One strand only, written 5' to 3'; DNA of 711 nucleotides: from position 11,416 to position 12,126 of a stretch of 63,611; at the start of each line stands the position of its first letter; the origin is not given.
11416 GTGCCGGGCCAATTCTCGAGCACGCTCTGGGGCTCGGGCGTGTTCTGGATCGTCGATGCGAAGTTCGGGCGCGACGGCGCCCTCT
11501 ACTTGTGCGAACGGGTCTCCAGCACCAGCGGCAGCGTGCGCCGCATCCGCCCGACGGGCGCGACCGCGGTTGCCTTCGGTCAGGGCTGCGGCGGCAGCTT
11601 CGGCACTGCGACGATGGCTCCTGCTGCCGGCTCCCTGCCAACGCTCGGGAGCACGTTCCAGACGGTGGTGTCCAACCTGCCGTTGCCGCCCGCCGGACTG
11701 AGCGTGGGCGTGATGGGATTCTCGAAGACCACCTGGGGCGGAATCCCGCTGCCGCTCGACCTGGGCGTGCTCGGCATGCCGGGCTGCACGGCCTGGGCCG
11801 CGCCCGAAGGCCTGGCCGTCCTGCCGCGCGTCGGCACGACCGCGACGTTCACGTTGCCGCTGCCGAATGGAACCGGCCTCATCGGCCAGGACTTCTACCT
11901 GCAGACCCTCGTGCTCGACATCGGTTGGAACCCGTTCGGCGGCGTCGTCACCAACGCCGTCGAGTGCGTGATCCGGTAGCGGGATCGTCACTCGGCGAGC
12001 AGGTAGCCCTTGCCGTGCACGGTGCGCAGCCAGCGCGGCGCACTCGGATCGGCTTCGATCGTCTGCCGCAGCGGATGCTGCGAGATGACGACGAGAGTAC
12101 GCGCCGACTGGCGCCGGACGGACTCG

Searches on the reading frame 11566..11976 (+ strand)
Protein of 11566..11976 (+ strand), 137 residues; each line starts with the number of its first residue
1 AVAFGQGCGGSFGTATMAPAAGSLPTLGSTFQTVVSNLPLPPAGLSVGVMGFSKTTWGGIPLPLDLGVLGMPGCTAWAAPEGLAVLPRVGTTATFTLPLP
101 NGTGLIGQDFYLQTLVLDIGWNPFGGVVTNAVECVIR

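Call 10: find_homologous_proteins(query=window:11566-11976:+, max_evalue=0.001)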
Query window:11566-11976:+ (137 aa): 5 proteins with E <= 0.001 among 69 candidates.
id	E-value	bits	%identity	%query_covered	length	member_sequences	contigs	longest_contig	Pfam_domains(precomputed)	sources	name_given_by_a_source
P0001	8.1e-26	109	45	91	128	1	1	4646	-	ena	-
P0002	1.5e-15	75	38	97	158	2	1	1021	-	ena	-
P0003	2.9e-15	74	51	61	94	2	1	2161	-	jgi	jgi:hypothetical protein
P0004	1.5e-11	62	39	84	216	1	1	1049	-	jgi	jgi:hypothetical protein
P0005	1.8e-11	62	39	88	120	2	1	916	-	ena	-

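Call 20: search_protein_representatives(alignment_id=A1)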
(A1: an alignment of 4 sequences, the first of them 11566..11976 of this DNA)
Query: 4 sequences, 139 profile positions. Proteins with E-value up to 0.001 (for the whole library): 9403; up to 1e-10: 4258; up to 1e-30: 5. The best 150 are listed.
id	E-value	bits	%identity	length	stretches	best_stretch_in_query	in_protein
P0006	7.0e-50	185.0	-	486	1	1-135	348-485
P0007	1.6e-35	138.4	-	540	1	3-136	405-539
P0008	4.2e-34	133.9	-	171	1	4-137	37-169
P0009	9.7e-32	126.2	-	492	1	13-138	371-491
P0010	2.8e-31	124.7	-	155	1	1-139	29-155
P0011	7.2e-30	120.2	-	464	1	2-136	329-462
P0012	3.3e-29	118.0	-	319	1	2-137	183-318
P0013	7.7e-29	116.8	-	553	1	3-135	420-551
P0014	8.9e-29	116.6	-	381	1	2-138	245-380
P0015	1.0e-28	116.4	-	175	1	1-138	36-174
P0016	1.1e-28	116.3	-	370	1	14-138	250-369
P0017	1.3e-28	116.1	-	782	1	3-137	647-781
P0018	2.1e-28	115.4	-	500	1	10-138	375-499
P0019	3.1e-28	114.9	-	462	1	3-136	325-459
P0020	3.5e-28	114.7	-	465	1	3-138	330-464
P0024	7.6e-28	113.6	-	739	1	4-138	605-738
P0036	5.3e-27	110.9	-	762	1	4-138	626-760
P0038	5.4e-27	110.8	-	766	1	2-138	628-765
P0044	1.8e-26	109.1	-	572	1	15-138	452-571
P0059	4.7e-26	107.8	-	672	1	1-137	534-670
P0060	5.0e-26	107.7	-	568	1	16-138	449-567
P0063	6.6e-26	107.3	-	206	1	2-138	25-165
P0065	7.1e-26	107.2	-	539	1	3-138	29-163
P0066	7.2e-26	107.2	-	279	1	3-138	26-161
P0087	3.0e-25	105.2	-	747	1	3-134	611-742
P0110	9.0e-25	103.6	-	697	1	5-138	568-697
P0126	1.5e-24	103.0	-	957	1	2-138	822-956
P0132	1.8e-24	102.6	-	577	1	4-137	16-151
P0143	2.7e-24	102.1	-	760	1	1-138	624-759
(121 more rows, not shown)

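Call 29: find_homologous_proteins(query=A2, max_evalue=0.001)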
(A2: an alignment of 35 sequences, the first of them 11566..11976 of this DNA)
Query A2 (35 sequences) (137 aa, profile of the alignment): 36 proteins with E <= 0.001 among 8000 candidates.
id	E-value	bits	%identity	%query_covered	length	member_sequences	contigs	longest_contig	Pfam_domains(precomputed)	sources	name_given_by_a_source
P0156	1.6e-39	153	43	97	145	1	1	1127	-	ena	-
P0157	1.2e-37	147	40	94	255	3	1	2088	-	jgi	jgi:hypothetical protein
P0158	1.1e-35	140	35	98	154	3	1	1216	-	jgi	jgi:hypothetical protein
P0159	2.3e-33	133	36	97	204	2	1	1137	-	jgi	jgi:hypothetical protein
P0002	4.2e-33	132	38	97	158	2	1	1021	-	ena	-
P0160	4.1e-30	122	39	97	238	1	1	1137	-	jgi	jgi:hypothetical protein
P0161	1.6e-29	120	40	86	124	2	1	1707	-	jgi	jgi:hypothetical protein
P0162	3.4e-29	119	46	82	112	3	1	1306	-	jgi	jgi:hypothetical protein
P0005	6.1e-29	118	39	88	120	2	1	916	-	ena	-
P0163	1.1e-27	114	38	96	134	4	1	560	-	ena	-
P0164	1.4e-27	114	37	96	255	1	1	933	-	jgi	jgi:hypothetical protein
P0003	1.2e-26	111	51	61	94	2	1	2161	-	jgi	jgi:hypothetical protein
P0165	5.4e-26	109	36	81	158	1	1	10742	-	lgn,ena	-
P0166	1.1e-25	108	47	64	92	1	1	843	-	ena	-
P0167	2.0e-24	104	32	98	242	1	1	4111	PF24681.2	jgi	jgi:hypothetical protein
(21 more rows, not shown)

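Call 31: find_related_loci(query=A3, collection=genome_contigs, flank=3000)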
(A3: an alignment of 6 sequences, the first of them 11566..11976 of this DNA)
Query A3 (137 aa) in genome_contigs; peptide patterns used: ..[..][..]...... (x = any residue, [..] = any of these).
57 stretches matched a pattern; 50 encode a relative of the query (tblastn E <= 1e-3); 49 distinct loci.
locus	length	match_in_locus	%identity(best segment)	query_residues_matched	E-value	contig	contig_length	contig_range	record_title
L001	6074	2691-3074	63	10-137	1e-44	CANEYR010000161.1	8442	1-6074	MAG: Planctomycetota bacterium isolate CH-Oct18-165 genome assembly, contig: CH-Oct18-C12413, whole genome shotgun seque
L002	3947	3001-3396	39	3-136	8e-24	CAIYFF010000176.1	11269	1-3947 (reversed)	MAG: uncultured planctomycete isolate Erken-D3_bin-1231 genome assembly, contig: bin-1231:176/651, whole genome shotgun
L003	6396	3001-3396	39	3-136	4e-23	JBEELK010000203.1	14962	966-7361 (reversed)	MAG: Planctomycetota bacterium isolate columbiariver1_2019_sw_WHONDRS-S19S_0075_B_bin.68 scaffold_2585450, whole genome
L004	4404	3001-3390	43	3-130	3e-23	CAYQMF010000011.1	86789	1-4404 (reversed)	MAG TPA_asm: uncultured candidatus Brocadiaceae bacterium isolate SRP237561_co1_290 genome assembly, contig: NODE_349_le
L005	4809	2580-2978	37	3-136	1e-21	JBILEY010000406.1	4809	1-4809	MAG: Planctomycetota bacterium isolate ME2016-07-29_3300044622_group7_bin193 Rohwer_bin1783_scaffold_31179_c1, whole gen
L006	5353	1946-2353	39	4-136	4e-19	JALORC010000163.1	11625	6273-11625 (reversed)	MAG: Planctomycetota bacterium isolate Prado171 scaffold_10341, whole genome shotgun sequence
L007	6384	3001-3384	37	4-136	3e-19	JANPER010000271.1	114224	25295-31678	MAG: Planctomycetota bacterium isolate VAR_78_metabat_20 VAR_78_k141_2814769, whole genome shotgun sequence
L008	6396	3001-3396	38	4-136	6e-19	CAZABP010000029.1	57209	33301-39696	MAG TPA_asm: uncultured candidatus Brocadiaceae bacterium isolate SRP239054_co1_77 genome assembly, contig: NODE_296_len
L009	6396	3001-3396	38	4-136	5e-18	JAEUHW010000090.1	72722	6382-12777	MAG: Planctomycetota bacterium isolate new MAG-27 k141_2314874, whole genome shotgun sequence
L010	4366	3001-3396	39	2-136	6e-18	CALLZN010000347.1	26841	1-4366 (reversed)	MAG TPA_asm: uncultured bacterium isolate SRR2107182_bin.46_CONCOCT_v1.1_MAG genome assembly, contig: ERZ794931.995, who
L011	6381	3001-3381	36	2-130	2e-16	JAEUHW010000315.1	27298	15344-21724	MAG: Planctomycetota bacterium isolate new MAG-27 k141_4514896, whole genome shotgun sequence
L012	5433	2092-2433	38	20-136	4e-16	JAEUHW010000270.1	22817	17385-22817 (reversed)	MAG: Planctomycetota bacterium isolate new MAG-27 k141_2212662, whole genome shotgun sequence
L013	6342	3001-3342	38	20-136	1e-15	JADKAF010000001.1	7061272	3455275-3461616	MAG: Planctomycetota bacterium isolate Lyne_18-Q3-R50-59_MAXAC.409 tig00000050-10-70511450, whole genome shotgun sequenc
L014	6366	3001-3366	39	2-121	4e-15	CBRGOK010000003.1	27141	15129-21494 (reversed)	MAG TPA_asm: uncultured bacterium isolate SRR11839388_metabat2_24 genome assembly, contig: ERZ27397410.1409, whole genom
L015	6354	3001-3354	33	13-136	8e-15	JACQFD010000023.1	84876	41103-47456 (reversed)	MAG: Planctomycetota bacterium isolate NC_groundwater_1038_Pr1_S-0.65um_57_32 Montesol18_Sp65_coassembly_scaffold_699690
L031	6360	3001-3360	41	2-125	5e-11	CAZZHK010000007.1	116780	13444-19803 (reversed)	MAG TPA_asm: uncultured Planctomycetales bacterium isolate SRP092902_co1_587 genome assembly, contig: NODE_91_length_116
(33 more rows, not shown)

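Call 35: search_solved_structures(query=A2, max_evalue=10)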
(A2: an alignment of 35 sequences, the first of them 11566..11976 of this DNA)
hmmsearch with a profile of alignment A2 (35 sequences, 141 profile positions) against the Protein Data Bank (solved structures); distinct sequences matched with E-value up to 10: 1.
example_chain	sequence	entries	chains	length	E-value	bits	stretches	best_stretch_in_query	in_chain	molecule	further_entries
9i0y_0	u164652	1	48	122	0.17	14.8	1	26-82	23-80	DUF3992 domain-containing protein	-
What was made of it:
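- Tried and rejected: The PDB sequence hit to a DUF3992 protein (E 0.17) was dismissed as not significant (call 35).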

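Call 36: search_protein_families(library=pfam, alignment_id=A2, max_evalue=1)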
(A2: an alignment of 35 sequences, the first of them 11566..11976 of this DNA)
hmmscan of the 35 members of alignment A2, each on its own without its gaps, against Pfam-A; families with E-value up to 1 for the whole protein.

A. member 1, window:11566-11976:+ (137 aa): 0 families

B. families by the number of members that match (of 35 scanned): 2 families
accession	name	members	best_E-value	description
PF02444.21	HEV_ORF1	2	0.29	Hepatitis E virus ORF-2 (Putative capsid protein)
PF22111.2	MtrC-MtrF_N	1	0.072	Decaheme cytochrome c component MtrC/MtrF N-terminal domain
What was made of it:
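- It matches no CBM in Pfam (call 36).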

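Call 39: predict_structure(alignment_id=A4)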
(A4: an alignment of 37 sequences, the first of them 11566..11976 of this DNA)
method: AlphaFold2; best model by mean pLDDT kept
length: 137 residues; sequences in the alignment: 37
mean_pLDDT: 96.5   pTM: 0.89
mean pLDDT of the five models: 96.5, 96.3, 96.0, 96.0, 95.7
residues with pLDDT >= 90: 133; 70-90: 4; 50-70: 0; < 50: 0
segments of 3 or more residues with pLDDT < 50: none
pLDDT, mean of each block of 10 residues (from residue 1): 97 97 97 97 91 97 97 97 96 97 98 97 97 98
secondary structure, 60 per line:
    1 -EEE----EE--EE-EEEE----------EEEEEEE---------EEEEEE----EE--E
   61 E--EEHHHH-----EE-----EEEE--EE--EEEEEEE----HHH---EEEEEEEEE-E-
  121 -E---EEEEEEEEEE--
elements in order: E2-4 E16-19 E30-36 E46-51 H66-69 E82-85 E92-98 E109-117 E126-135
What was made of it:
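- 11560..11976 (+): Module copy 2, the C-terminal 137 aa of the GSDH-like propeller protein (gene 10351-11979). This copy is closest to the family consensus. The AlphaFold2 model of this copy has pLDDT 96.5 and pTM 0.89 and is a beta-sandwich (call 39).
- On T9SS CTD (type A or type B): The model is a beta-sandwich, but it is 137 aa long with about 9 strands plus a long loop (call 39).
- The fold model is confident: an all-beta sandwich with pLDDT 96.5 (call 39). This loop lies between strands in the model (call 39). Its size and beta-sandwich fold are typical of CBMs (call 39).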

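Call 42: fold_search(model_id=the predicted structure, library=pdb)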
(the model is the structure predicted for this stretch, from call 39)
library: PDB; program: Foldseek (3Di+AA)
matches with E <= 10: 1959; with E <= 0.001: 0
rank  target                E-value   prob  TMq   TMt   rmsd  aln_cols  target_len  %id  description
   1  8xgl_A                1.9e-03  1.00  0.39  0.44   6.3       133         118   15  Structure of the Magnaporthe oryzae effector NIS1 (released 2024-09-18)
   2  8xgl_B                2.2e-03  1.00  0.42  0.46   6.2       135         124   15  Structure of the Magnaporthe oryzae effector NIS1 (released 2024-09-18)
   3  5kwy_C                2.6e-03  0.94  0.36  0.37  10.1       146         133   13  Structure of human NPC1 middle lumenal domain bound to NPC2 (released 2016-08-24)
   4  6r4n_E                2.7e-03  0.95  0.32  0.31  12.8       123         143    9  Crystal structure of S. cerevisia Niemann-Pick type C protein NPC2 with ergosterol bound (released 2019-09-25)
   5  1nep                  3.1e-03  0.98  0.41  0.42  10.9       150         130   13  Crystal Structure Analysis of the Bovine NPC2 (Niemann-Pick C2) Protein (released 2003-01-28)
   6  9u60_E                3.2e-03  1.00  0.52  0.06  15.5       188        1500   14  C3 convertases zymogen C4b2 in loading state (released 2026-01-14)
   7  8bzy_B                5.3e-03  0.99  0.46  0.51   7.7       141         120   11  Structure of SLC40/ferroportin in complex with vamifeport and synthetic nanobody Sy3 in occluded conformation (released 2023-03-22)
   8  8jxr_B                5.3e-03  0.97  0.40  0.42   8.0       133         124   10  Structure of nanobody-bound DRD1_LSD complex (released 2024-09-04)
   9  9ml4_H                5.6e-03  0.98  0.40  0.45   8.7       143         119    9  Structure of the SARS-CoV-2 Spike 6P in complex with the rabbit M8b-A10 Fab (released 2025-06-04)
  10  5kwy_D                5.6e-03  0.97  0.41  0.43  11.0       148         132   10  Structure of human NPC1 middle lumenal domain bound to NPC2 (released 2016-08-24)
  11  6r4n_B                6.0e-03  0.92  0.34  0.33  12.0       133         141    8  Crystal structure of S. cerevisia Niemann-Pick type C protein NPC2 with ergosterol bound (released 2019-09-25)
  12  6h16_B                7.4e-03  0.97  0.42  0.46   8.3       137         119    9  Structure of LRP6 P3E3P4E4 in complex with VHH L-P2-D07 (released 2019-01-30)
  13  5vi0_A                7.9e-03  0.99  0.41  0.19   6.0       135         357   10  Pseudomonas fluorescens alkylpurine DNA glycosylase AlkC bound to DNA containing an abasic site analog (released 2017-10-25)
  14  9omg_H                8.3e-03  0.96  0.41  0.42   8.5       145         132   12  Cryo-EM structure of rhesus antibody V033-a.I1 in complex with HIV Env trimer Q23.17 MD39 (released 2025-11-05)
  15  6oro_D                8.3e-03  0.92  0.37  0.40   9.3       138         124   12  Modified BG505 SOSIP-based immunogen RC1 in complex with the elicited V3-glycan patch antibody Ab874NHP (released 2019-06-12)
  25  9oog_H                1.1e-02  0.96  0.42  0.43   8.6       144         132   10  Cryo-EM structure of vaccine-elicited antibody T3_NB_G05 in complex with HIV Env trimer Q23-APEX-GT1.N187S (released 2025-11-12)
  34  9n9j_5                1.3e-02  0.92  0.39  0.39   7.2       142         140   13  Structure of a GRP94 folding intermediate engaged with a CCDC134- and FKBP11-bound secretory translocon (released 2025-11-19)
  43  9fcm_C                1.6e-02  0.96  0.42  0.45   9.0       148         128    6  Single-domain antibody binding the SARS-COV2 S2 (released 2025-05-21)
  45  9uev_B                1.6e-02  0.95  0.40  0.46   8.4       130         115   13  Structure of the SFTSV Gn head protein in complex with Nb261 and Nb318 (released 2025-10-29)
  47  9mqa_H                1.6e-02  0.84  0.37  0.40   8.4       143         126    6  Cryo-EM structure of hemagglutinin H5N1 in complex with Fab 310-7D11 (released 2025-08-13)
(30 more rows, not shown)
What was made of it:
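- Closest known: Ig-like / ML-domain beta-sandwiches. Same: These are the best Foldseek matches, so the general beta-sandwich architecture is shared (call 42).
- The best structural matches are generic Ig-like or ML folds with TM 0.3-0.5 (call 42).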

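Call 46: list_cluster_members(proteins=[P0006, P0007, P0009, P0017, P0024, P0065, P0132, P0008, P0126, P0059])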
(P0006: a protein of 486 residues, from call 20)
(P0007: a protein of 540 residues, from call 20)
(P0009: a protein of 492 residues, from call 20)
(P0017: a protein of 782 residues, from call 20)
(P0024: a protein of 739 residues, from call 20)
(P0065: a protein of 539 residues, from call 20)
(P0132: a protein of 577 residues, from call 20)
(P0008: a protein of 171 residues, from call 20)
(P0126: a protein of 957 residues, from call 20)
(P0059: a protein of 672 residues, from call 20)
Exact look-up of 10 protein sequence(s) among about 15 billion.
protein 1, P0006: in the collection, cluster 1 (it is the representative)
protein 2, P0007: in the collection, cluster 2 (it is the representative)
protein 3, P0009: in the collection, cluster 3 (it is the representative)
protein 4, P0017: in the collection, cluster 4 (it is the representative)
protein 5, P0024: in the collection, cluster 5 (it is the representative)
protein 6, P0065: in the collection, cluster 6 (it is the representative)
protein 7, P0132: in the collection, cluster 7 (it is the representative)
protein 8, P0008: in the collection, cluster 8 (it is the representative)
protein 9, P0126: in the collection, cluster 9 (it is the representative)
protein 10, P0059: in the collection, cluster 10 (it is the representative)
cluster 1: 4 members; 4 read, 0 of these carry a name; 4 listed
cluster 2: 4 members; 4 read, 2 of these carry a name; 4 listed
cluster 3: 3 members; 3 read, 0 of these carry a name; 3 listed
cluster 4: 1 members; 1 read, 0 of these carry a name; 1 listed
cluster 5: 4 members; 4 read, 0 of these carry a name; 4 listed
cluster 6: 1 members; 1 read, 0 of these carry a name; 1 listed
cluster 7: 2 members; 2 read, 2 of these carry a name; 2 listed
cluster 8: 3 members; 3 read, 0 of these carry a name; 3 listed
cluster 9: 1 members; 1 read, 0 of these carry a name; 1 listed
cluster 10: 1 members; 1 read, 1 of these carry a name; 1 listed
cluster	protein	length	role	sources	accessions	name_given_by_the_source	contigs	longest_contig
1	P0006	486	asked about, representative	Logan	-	-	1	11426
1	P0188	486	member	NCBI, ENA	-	-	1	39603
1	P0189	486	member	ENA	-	-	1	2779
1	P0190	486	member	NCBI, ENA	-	-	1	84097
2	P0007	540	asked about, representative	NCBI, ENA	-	-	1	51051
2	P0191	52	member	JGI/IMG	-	hypothetical protein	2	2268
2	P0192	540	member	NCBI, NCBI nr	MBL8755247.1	MAG: PQQ-dependent sugar dehydrogenase [Planctomycetes bacterium] | PQQ-dependent sugar dehydrogenase [Planctomycetota bacterium]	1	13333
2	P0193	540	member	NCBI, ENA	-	-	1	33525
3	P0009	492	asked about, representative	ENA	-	-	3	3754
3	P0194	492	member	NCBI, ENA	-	-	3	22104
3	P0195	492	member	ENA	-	-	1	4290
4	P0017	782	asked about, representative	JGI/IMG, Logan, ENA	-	-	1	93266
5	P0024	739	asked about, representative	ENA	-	-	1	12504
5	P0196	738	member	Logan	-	-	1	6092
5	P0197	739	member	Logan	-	-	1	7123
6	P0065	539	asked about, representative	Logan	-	-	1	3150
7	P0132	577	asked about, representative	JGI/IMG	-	hypothetical protein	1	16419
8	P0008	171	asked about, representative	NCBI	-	-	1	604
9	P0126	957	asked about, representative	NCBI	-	-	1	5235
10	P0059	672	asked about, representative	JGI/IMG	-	hypothetical protein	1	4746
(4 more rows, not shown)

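Call 59: search_protein_families(library=pfam, alignment_id=A7, max_evalue=0.001)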
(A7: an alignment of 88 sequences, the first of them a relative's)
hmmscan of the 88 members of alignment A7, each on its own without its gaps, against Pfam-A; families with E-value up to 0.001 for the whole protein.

A. member 1, P0006 (486 aa): 6 families
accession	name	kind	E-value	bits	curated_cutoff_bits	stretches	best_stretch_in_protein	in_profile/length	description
PF24681.1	Kelch_KLHDC2_KLHL20_DRC7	-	9.7e-25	87.6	50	2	145-319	47-221/221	KLHDC2/KLHL20/DRC7 Kelch-repeats domain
PF13415.12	Kelch_3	-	2.3e-18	66.3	22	1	161-205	2-47/48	Galactose oxidase, central domain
PF24981.1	Beta-prop_ATRN-LZTR1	-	1.8e-13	50.9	50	1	77-245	18-197/289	Attractin/LZTR1 beta-propeller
PF13418.12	Kelch_4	-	2e-12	47.3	21.6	1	148-182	1-35/49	Galactose oxidase, central domain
PF07646.21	Kelch_2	-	8.5e-09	35.4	21.3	0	154-193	5-46/48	Kelch motif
PF13964.12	Kelch_6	-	3.9e-05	23.9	25.3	0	159-188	10-40/50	Kelch motif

B. families by the number of members that match (of 88 scanned): 31 families (the first 25 are shown)
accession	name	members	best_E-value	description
PF24681.1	Kelch_KLHDC2_KLHL20_DRC7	46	3e-72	KLHDC2/KLHL20/DRC7 Kelch-repeats domain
PF13415.12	Kelch_3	40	2.3e-46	Galactose oxidase, central domain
PF24981.1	Beta-prop_ATRN-LZTR1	40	3.2e-36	Attractin/LZTR1 beta-propeller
PF13418.12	Kelch_4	35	1.8e-41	Galactose oxidase, central domain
PF13964.12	Kelch_6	22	5.4e-13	Kelch motif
PF07646.21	Kelch_2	21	7.2e-17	Kelch motif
PF13854.13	Kelch_HCF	13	3.5e-12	Host cell factor, Kelch-repeats domain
PF01344.31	Kelch_1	8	3e-11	Kelch motif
PF14312.12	FG-GAP_2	2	1e-60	FG-GAP repeat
PF14870.12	PSII_BNR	2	1.4e-43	Photosynthesis system II assembly factor YCF48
PF01839.29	FG-GAP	2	4.5e-32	FG-GAP repeat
PF15902.12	Sortilin-Vps10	2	7.3e-15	Sortilin, neurotensin receptor 3,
PF02012.26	BNR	2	4.3e-13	BNR/Asp-box repeat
PF13517.12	FG-GAP_3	2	7.3e-12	FG-GAP-like repeat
PF00059.27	Lectin_C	2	2.8e-10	Lectin C-type domain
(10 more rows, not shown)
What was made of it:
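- Cargo is diverse and typical of extracellular proteins: Kelch in 46 of 88, plus FG-GAP, BNR/sortilin, C-type lectin, PPC, GSDH, CARDB, M28 peptidase, GDSL lipase, PKD and beta-helix (call 59). It occurs once per protein, on diverse Sec-dependent cargo (call 59). It is attached to some hydrolases: M28 and GDSL (call 59). Most cargo is non-enzymatic: Kelch, FG-GAP, BNR and lectins (call 59). The module is also fused to non-propeller cargo: lectin, PPC/NIDO-like, CARDB, peptidase, lipase and beta-helix (call 59).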

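Call 75: list_cluster_members(proteins=[P0044, P0060, P0066, P0063, P0036, P0038, P0087, P0110, P0143, P0013])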
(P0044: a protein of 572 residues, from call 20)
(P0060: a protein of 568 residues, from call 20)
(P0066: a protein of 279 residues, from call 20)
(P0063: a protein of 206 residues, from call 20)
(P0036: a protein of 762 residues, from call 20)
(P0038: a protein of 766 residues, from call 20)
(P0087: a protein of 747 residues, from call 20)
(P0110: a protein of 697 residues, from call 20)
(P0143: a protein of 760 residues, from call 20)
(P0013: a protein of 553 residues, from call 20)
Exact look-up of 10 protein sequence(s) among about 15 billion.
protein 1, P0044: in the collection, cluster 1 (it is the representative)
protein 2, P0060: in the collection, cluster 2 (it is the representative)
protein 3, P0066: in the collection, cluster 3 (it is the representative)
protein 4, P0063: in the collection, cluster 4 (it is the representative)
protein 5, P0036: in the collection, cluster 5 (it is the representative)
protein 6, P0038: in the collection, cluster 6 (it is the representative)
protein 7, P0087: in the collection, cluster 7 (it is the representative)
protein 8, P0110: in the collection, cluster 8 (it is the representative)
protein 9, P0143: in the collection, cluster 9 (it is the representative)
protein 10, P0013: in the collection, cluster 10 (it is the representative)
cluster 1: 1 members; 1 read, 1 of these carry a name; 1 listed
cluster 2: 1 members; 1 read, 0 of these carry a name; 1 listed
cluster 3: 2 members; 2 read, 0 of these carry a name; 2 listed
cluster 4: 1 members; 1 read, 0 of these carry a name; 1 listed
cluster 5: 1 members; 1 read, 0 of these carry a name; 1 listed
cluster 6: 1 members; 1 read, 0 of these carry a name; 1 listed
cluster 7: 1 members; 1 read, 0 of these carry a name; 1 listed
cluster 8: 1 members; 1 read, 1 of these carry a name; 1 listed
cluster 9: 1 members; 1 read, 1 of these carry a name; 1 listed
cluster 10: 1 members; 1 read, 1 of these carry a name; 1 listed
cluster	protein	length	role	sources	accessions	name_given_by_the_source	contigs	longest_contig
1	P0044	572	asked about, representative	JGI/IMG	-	hypothetical protein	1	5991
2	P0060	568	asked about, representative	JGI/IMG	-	-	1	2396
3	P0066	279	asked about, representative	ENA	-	-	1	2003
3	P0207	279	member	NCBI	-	-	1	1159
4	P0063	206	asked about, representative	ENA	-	-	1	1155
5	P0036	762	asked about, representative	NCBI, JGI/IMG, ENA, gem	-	-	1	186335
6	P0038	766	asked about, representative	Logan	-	-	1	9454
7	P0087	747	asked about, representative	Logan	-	-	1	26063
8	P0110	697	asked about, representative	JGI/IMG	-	PKD repeat protein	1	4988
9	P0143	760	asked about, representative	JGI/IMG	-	hypothetical protein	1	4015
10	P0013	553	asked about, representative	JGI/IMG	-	hypothetical protein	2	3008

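Call 84: search_protein_families(library=pfam, proteins=[L031:2-706:+], max_evalue=0.01)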
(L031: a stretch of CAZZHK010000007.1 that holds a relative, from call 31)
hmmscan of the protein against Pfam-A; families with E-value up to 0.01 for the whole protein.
L031:2-706:+ (235 aa): 0 families
